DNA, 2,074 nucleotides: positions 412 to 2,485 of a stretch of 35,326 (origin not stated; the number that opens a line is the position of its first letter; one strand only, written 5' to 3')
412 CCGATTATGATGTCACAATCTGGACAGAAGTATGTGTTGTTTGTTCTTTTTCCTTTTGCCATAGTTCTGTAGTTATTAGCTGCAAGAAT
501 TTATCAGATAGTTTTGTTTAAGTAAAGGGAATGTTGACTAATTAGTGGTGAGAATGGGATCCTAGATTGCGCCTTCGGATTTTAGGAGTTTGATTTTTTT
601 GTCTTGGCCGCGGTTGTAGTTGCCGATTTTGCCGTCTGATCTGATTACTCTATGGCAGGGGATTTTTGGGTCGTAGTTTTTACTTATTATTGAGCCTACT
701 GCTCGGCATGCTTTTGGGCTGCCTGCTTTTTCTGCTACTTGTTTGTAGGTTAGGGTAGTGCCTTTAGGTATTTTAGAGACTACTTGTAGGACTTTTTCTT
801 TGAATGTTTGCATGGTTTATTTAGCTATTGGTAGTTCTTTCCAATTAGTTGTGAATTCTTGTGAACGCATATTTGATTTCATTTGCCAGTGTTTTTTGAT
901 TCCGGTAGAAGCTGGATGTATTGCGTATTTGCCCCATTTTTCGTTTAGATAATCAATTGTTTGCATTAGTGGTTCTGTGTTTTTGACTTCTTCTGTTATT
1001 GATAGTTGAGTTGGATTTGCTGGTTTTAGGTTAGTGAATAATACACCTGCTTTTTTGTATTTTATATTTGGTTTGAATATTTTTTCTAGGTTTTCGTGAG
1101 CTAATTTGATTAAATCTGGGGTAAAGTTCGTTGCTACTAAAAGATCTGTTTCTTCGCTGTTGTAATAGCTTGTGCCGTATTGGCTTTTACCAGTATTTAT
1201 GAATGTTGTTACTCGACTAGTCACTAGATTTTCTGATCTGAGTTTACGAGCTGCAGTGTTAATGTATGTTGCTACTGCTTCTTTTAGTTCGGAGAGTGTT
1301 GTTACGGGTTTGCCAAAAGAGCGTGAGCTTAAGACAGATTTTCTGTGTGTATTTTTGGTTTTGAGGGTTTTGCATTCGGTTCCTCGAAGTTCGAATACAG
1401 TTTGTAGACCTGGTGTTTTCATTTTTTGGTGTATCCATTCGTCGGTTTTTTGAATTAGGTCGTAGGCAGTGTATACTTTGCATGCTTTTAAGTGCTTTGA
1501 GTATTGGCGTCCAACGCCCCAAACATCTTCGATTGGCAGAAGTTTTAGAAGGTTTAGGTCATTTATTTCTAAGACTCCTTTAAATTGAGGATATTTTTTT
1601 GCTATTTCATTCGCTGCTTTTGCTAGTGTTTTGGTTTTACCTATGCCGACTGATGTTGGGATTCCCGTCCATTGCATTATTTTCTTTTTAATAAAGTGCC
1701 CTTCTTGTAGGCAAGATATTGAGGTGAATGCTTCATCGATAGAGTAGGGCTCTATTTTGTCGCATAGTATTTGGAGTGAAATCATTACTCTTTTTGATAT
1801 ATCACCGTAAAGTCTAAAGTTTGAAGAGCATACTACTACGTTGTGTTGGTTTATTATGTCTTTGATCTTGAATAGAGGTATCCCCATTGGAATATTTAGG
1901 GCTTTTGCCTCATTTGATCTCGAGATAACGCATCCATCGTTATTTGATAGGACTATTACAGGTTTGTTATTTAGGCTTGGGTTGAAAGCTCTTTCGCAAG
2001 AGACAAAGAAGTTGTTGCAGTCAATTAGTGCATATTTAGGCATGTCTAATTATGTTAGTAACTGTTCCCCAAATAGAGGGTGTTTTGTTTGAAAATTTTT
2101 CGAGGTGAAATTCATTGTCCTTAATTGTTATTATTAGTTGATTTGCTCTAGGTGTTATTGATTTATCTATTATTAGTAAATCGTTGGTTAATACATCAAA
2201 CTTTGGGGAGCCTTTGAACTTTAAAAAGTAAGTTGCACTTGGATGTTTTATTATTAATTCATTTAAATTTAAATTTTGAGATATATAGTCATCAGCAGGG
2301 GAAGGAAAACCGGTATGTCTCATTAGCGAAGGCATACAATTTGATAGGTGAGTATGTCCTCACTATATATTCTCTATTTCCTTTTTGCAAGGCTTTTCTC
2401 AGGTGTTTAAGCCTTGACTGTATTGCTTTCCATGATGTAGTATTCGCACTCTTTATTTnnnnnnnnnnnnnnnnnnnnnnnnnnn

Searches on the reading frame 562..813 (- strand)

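Call 5: search_protein_families(library=pfam, proteins=[window:562-813:-], max_evalue=0.01)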
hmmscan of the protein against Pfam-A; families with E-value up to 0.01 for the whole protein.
window:562-813:- (83 aa): 1 family
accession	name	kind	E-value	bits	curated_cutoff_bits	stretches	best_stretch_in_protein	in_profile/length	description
PF01035.26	DNA_binding_1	-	2.2e-29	101.6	27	1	4-82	2-81/81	6-O-methylguanine DNA methyltransferase, DNA binding domain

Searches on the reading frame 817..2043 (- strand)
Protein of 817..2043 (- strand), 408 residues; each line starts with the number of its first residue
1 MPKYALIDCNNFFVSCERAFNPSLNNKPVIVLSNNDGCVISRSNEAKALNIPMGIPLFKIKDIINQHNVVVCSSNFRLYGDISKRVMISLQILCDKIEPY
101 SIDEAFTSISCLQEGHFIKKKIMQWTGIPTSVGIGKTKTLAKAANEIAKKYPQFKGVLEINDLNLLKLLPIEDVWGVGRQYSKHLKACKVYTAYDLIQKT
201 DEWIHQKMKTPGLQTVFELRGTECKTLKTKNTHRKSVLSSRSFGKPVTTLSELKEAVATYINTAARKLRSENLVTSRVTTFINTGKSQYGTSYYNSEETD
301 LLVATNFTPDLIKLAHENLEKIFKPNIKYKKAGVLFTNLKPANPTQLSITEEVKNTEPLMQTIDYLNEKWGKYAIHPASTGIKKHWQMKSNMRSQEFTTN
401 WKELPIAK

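Call 5: search_protein_families(library=pfam, proteins=[window:817-2043:-], max_evalue=0.01)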
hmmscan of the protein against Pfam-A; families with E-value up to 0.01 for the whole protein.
window:817-2043:- (408 aa): 3 families
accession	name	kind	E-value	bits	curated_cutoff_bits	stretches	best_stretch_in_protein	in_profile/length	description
PF00817.25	IMS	-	6.8e-32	110.9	23.2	1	7-145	1-147/148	impB/mucB/samB family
PF11799.13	IMS_C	-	1.1e-19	71.3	20.7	1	234-348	1-108/109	impB/mucB/samB family C-terminal domain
PF13438.11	DUF4113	-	1.1e-18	67.4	24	1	358-406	2-50/51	Domain of unknown function (DUF4113)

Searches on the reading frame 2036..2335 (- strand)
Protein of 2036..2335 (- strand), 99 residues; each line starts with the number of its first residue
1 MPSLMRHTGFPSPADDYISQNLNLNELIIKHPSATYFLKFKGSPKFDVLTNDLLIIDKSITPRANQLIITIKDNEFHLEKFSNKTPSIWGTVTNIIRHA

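Call 5: search_protein_families(library=pfam, proteins=[window:2036-2335:-], max_evalue=0.01)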
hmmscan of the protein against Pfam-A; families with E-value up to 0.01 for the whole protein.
window:2036-2335:- (99 aa): 1 family
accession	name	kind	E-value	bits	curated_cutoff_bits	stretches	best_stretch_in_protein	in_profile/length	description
PF00717.28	Peptidase_S24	-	7e-06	26.2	23.3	1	8-88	8-89/116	Peptidase S24-like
